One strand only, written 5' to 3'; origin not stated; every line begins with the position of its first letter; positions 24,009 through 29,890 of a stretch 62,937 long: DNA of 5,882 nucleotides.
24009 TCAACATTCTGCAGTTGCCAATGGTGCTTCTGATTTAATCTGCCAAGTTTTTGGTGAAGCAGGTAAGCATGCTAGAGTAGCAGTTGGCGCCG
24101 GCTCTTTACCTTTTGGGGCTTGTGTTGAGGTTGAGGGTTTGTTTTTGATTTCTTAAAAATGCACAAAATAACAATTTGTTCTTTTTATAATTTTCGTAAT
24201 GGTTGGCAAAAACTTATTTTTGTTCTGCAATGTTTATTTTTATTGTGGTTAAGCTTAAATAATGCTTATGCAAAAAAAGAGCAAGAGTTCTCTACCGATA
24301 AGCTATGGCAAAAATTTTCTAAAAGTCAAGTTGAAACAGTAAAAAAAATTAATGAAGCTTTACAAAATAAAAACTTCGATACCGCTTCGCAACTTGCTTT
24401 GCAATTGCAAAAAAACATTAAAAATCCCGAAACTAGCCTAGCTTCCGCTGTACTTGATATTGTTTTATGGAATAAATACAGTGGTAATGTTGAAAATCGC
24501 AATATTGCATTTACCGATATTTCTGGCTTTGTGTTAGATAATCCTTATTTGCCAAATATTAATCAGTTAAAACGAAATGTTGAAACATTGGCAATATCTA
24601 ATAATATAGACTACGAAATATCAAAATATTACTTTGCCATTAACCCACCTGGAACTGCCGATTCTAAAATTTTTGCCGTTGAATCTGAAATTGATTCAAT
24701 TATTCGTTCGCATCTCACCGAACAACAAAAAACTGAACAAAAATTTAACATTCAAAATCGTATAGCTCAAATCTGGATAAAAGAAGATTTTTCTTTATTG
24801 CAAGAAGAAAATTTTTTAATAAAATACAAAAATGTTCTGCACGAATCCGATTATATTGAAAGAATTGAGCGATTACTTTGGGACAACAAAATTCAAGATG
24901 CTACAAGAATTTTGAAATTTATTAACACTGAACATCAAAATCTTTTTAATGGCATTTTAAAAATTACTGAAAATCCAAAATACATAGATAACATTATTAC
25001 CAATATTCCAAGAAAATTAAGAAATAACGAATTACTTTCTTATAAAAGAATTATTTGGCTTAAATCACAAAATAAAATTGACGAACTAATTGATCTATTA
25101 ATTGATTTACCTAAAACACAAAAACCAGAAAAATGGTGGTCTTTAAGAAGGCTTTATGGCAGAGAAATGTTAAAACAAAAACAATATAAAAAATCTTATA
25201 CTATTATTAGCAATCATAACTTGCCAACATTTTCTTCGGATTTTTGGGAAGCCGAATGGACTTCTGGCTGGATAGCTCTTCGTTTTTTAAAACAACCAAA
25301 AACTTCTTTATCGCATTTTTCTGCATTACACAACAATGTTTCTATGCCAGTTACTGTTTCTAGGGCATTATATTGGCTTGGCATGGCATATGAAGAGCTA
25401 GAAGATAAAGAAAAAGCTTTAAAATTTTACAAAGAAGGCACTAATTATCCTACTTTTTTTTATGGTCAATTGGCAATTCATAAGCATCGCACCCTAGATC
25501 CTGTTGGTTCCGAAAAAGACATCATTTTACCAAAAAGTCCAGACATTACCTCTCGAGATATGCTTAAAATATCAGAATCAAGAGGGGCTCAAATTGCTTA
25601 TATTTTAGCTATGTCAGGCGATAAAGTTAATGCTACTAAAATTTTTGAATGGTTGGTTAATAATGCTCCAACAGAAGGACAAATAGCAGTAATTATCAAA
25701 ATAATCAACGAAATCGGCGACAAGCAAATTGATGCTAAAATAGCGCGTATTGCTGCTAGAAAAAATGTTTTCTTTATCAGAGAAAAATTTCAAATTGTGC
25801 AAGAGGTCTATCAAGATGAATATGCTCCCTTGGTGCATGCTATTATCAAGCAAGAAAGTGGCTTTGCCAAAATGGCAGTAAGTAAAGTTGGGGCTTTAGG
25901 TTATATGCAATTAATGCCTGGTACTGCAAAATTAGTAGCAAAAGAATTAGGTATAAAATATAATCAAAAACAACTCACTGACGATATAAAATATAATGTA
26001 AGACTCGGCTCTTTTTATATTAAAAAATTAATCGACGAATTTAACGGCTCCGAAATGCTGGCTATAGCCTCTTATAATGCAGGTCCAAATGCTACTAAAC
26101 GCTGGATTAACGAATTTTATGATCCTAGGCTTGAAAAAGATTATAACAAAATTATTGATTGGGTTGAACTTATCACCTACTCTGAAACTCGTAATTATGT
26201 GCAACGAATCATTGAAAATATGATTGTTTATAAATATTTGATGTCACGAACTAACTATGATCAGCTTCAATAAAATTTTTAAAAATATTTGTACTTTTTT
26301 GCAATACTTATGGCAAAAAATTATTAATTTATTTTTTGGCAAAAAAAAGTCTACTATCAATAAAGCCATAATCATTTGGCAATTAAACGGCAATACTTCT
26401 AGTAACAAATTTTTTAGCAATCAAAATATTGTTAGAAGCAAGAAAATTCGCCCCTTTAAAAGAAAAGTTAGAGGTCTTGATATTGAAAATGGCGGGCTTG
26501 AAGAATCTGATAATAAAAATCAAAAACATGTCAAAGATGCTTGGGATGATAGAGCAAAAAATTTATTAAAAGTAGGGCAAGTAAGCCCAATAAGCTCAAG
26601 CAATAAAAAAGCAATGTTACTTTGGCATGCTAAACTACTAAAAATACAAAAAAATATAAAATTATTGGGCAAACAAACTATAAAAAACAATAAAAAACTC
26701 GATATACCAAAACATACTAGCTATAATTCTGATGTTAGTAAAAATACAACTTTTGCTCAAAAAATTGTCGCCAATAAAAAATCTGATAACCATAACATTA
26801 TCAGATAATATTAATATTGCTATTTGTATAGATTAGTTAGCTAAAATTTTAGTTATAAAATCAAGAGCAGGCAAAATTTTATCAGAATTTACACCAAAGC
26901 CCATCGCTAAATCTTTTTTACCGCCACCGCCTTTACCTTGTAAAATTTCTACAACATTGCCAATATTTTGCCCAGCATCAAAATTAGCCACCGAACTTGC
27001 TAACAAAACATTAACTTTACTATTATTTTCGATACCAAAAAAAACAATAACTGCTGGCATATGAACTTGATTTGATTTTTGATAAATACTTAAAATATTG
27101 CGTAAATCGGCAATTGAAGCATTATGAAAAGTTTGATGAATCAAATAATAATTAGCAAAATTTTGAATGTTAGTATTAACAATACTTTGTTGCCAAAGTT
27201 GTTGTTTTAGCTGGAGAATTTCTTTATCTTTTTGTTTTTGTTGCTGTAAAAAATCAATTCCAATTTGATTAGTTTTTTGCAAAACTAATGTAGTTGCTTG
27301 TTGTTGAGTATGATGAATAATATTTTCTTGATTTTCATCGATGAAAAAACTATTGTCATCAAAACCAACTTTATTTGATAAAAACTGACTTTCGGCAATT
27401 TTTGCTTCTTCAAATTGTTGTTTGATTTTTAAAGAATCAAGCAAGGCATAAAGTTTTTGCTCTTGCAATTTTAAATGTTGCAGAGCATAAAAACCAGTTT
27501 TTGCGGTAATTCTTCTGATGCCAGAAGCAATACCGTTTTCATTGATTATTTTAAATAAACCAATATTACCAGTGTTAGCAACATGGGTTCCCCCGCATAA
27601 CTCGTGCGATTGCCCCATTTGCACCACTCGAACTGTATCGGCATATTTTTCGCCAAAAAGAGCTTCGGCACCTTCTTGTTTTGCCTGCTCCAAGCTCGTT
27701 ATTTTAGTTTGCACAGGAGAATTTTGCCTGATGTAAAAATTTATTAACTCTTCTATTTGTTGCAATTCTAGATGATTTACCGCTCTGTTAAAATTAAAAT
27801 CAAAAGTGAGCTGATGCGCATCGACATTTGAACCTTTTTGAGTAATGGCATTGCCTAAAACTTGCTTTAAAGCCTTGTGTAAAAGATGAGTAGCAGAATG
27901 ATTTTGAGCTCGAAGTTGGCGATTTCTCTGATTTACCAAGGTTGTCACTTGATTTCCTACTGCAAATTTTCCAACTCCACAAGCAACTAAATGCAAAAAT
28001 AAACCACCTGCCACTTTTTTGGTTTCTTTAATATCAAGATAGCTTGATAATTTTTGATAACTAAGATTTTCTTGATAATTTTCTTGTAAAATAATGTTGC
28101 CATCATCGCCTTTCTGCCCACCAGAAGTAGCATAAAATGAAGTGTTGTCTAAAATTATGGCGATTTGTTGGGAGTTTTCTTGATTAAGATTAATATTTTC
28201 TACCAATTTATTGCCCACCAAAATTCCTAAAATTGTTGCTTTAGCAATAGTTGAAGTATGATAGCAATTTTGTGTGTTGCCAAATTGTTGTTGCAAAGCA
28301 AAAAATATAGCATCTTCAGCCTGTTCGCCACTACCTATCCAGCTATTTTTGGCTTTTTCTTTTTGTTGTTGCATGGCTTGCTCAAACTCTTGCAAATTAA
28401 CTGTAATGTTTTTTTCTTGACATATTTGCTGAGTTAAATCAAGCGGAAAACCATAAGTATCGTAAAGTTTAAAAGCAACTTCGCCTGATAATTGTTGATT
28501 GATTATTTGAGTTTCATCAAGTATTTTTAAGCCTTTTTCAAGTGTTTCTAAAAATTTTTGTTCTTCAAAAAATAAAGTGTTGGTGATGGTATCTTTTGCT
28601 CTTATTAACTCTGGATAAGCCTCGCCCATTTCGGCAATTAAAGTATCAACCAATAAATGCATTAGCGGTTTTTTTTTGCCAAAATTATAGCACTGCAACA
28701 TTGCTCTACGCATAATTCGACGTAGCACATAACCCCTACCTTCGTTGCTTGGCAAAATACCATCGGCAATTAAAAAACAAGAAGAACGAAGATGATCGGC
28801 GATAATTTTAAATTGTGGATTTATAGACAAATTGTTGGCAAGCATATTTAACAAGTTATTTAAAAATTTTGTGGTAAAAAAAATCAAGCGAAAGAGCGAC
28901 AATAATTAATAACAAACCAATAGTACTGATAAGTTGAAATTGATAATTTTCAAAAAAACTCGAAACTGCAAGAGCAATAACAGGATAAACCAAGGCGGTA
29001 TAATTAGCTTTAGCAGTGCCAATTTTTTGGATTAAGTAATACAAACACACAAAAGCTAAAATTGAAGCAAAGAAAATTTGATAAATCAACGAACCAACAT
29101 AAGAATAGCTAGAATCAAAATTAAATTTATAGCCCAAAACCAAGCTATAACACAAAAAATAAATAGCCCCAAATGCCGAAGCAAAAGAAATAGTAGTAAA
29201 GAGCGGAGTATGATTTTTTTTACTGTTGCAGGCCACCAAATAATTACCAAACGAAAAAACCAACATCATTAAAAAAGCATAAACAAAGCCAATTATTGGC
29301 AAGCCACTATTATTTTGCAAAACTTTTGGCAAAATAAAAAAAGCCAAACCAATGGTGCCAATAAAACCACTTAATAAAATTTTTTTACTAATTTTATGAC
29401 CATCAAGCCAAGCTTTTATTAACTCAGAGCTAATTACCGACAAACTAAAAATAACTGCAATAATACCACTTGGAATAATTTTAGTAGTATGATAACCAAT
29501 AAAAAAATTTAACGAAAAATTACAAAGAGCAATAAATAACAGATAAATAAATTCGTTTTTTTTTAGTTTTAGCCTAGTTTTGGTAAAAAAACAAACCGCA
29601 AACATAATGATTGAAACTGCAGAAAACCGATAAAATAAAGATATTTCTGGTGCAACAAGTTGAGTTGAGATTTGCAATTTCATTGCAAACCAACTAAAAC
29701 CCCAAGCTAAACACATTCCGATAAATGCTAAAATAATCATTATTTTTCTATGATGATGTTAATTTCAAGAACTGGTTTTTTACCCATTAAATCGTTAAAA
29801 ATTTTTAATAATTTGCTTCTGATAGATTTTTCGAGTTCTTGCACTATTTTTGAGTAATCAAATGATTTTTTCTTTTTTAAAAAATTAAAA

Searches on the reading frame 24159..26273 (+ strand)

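Call 25: search_protein_families(library=pfam, proteins=[window:24159-26273:+], max_evalue=0.00001)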
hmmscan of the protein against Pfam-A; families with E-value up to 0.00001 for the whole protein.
window:24159-26273:+ (704 aa): 1 family
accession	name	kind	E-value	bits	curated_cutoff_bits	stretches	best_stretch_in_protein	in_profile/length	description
PF01464.25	SLT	-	1.8e-25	89.2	21.3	1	557-655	15-110/117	Transglycosylase SLT domain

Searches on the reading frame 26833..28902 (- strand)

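Call 25: search_protein_families(library=pfam, proteins=[window:26833-28902:-], max_evalue=0.00001)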
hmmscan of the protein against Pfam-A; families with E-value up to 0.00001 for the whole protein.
window:26833-28902:- (689 aa): 3 families
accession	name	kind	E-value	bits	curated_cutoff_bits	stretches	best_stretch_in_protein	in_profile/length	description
PF01411.24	tRNA-synt_2c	-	3.3e-77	260.7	30.3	1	23-325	264-550/552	tRNA synthetases class II (A)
PF07973.19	tRNA_SAD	-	1.8e-17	63.5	24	1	424-465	1-43/44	Threonyl and Alanyl tRNA synthetase second additional domain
PF02272.25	DHHA1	-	1e-07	32.8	25.9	1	587-688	4-101/102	DHHA1 domain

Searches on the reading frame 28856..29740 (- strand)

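Call 26: search_protein_families(library=pfam, proteins=[window:28856-29740:-], max_evalue=0.00001)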
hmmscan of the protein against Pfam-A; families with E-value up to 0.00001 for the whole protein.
window:28856-29740:- (294 aa): 1 family
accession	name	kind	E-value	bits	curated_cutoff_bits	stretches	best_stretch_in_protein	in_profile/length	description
PF00892.27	EamA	-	7.8e-22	78.5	28.2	2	2-136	3-134/135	EamA-like transporter family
